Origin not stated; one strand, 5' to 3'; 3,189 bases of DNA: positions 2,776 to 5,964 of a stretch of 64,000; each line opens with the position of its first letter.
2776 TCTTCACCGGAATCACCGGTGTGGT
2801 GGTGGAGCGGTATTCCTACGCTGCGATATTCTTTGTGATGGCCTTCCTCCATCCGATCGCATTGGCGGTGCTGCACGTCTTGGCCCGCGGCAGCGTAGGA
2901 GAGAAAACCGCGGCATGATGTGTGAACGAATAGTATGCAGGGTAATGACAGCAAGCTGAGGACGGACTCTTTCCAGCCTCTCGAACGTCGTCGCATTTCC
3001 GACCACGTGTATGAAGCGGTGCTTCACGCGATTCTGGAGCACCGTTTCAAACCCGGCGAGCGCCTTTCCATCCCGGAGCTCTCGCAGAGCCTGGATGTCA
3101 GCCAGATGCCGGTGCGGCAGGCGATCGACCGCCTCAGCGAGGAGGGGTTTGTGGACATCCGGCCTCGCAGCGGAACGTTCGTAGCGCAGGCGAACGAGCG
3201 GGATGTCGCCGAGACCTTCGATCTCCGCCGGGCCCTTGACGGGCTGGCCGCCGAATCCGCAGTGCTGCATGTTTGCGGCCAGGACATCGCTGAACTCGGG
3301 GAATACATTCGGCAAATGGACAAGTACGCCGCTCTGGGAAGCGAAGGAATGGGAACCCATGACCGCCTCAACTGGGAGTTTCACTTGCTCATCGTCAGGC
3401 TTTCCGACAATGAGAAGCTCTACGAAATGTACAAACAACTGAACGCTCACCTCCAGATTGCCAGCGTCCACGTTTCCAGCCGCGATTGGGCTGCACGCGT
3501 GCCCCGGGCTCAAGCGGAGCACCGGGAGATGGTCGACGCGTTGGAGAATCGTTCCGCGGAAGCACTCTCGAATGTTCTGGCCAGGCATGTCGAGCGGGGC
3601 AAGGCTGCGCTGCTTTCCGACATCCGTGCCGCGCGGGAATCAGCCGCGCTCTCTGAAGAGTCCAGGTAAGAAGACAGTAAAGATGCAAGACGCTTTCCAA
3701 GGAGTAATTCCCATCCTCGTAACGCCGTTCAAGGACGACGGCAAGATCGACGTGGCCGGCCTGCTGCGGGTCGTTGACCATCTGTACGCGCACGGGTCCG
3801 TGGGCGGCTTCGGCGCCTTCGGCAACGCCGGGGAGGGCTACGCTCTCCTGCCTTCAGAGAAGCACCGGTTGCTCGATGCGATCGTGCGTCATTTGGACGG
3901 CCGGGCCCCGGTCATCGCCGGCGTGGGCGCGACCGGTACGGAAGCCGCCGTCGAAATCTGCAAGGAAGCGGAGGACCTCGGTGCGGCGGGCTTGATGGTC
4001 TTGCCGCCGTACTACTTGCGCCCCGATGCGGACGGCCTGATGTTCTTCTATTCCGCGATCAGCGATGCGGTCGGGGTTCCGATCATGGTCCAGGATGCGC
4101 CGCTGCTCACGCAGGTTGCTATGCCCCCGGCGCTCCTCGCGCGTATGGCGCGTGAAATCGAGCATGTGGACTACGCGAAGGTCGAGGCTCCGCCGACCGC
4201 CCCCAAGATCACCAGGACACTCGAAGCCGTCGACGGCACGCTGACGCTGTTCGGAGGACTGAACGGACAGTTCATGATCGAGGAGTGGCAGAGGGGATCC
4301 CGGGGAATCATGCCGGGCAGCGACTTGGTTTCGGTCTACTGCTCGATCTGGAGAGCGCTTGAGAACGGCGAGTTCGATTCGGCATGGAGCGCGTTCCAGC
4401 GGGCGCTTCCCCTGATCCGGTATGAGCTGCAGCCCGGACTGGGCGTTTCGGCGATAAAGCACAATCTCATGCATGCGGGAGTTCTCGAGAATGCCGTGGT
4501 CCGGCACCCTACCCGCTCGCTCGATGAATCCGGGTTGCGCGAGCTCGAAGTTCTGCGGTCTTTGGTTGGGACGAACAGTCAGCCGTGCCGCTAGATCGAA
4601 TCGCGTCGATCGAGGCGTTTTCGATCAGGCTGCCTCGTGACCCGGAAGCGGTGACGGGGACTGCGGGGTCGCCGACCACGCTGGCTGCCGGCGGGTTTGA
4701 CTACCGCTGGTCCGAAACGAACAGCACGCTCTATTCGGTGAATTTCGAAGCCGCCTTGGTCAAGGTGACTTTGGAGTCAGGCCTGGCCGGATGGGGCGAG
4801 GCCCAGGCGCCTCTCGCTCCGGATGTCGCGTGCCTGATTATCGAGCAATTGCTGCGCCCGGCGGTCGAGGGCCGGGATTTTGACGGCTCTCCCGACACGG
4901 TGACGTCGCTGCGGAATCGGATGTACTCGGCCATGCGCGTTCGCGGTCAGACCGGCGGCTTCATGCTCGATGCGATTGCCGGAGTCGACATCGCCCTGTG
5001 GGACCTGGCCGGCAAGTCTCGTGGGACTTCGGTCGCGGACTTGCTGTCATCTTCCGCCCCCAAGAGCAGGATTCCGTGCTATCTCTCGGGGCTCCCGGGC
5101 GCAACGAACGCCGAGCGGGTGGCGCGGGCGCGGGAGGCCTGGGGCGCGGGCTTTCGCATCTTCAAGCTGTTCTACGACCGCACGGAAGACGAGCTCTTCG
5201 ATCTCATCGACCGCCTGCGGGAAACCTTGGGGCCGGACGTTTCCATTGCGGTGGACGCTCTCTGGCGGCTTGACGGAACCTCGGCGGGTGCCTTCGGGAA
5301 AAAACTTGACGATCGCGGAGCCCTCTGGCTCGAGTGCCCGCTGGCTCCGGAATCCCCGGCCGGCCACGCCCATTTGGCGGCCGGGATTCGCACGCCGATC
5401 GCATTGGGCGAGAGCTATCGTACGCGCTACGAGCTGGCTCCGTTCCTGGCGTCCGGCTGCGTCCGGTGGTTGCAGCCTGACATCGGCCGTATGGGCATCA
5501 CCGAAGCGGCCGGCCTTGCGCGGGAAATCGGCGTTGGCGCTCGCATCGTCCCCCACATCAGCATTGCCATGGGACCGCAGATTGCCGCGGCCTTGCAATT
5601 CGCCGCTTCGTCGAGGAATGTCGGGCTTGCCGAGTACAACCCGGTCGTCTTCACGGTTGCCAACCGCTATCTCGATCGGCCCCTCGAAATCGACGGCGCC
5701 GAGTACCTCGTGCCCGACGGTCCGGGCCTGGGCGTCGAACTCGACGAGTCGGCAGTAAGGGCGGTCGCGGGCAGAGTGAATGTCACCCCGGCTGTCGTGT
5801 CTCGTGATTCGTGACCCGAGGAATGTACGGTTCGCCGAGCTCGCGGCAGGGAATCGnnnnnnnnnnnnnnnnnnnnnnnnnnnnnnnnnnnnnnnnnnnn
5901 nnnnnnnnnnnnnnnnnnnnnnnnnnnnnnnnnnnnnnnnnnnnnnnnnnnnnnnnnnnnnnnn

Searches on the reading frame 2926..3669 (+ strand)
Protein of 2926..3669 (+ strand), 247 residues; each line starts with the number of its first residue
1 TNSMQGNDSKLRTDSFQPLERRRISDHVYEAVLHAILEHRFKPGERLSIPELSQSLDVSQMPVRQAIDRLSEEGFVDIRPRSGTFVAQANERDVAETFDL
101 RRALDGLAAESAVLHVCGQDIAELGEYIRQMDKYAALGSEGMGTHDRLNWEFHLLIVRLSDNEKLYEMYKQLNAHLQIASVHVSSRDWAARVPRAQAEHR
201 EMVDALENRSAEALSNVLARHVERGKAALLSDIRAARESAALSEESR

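Call 69: search_protein_families(library=pfam, proteins=[window:2926-3669:+], max_evalue=0.001)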
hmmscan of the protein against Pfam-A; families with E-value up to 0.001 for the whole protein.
window:2926-3669:+ (247 aa): 5 families
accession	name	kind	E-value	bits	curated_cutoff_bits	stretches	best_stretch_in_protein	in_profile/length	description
PF07729.17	FCD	-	4.3e-20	72.8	24.3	1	96-223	1-124/125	FCD domain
PF00392.27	GntR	-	2e-19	69.4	27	1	25-86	2-64/64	Bacterial regulatory proteins, gntR family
PF13412.12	HTH_24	-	0.00013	21.9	21.9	1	46-76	17-47/48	Winged helix-turn-helix DNA-binding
PF08279.18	HTH_11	-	0.00022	21.4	25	1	35-78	4-46/55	HTH domain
PF01325.25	Fe_dep_repress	-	0.00058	20.5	26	0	47-83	23-59/60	Iron dependent repressor, N-terminal DNA binding domain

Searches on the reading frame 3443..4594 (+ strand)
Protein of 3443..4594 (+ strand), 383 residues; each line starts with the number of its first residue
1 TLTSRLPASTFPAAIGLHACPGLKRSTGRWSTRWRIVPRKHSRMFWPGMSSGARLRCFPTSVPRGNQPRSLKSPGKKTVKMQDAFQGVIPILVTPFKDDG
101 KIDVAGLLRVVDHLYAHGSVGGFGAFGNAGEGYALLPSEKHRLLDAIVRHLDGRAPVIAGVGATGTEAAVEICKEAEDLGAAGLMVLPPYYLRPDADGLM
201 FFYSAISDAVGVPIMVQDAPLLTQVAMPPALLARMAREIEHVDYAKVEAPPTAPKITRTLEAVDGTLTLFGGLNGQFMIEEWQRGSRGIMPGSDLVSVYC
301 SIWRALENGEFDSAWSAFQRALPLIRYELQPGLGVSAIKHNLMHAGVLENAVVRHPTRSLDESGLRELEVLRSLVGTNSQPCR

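Call 70: search_protein_families(library=pfam, proteins=[window:3443-4594:+], max_evalue=0.001)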
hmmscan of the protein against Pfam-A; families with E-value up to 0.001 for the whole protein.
window:3443-4594:+ (383 aa): 1 family
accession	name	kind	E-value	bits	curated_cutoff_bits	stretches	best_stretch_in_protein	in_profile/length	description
PF00701.28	DHDPS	-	1.8e-41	142.2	22.1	1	85-369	2-283/289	Dihydrodipicolinate synthetase family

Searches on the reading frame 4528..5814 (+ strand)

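Call 70: search_protein_families(library=pfam, proteins=[window:4528-5814:+], max_evalue=0.001)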
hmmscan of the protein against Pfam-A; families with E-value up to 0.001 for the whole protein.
window:4528-5814:+ (428 aa): 2 families
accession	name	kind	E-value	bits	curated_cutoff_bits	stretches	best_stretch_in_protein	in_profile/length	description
PF13378.12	MR_MLE_C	-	3.5e-41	141.7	29.4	1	198-408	3-218/219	Enolase C-terminal domain-like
PF02746.21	MR_MLE_N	-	1.4e-10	41.9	22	1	76-173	29-116/117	Mandelate racemase / muconate lactonizing enzyme, N-terminal domain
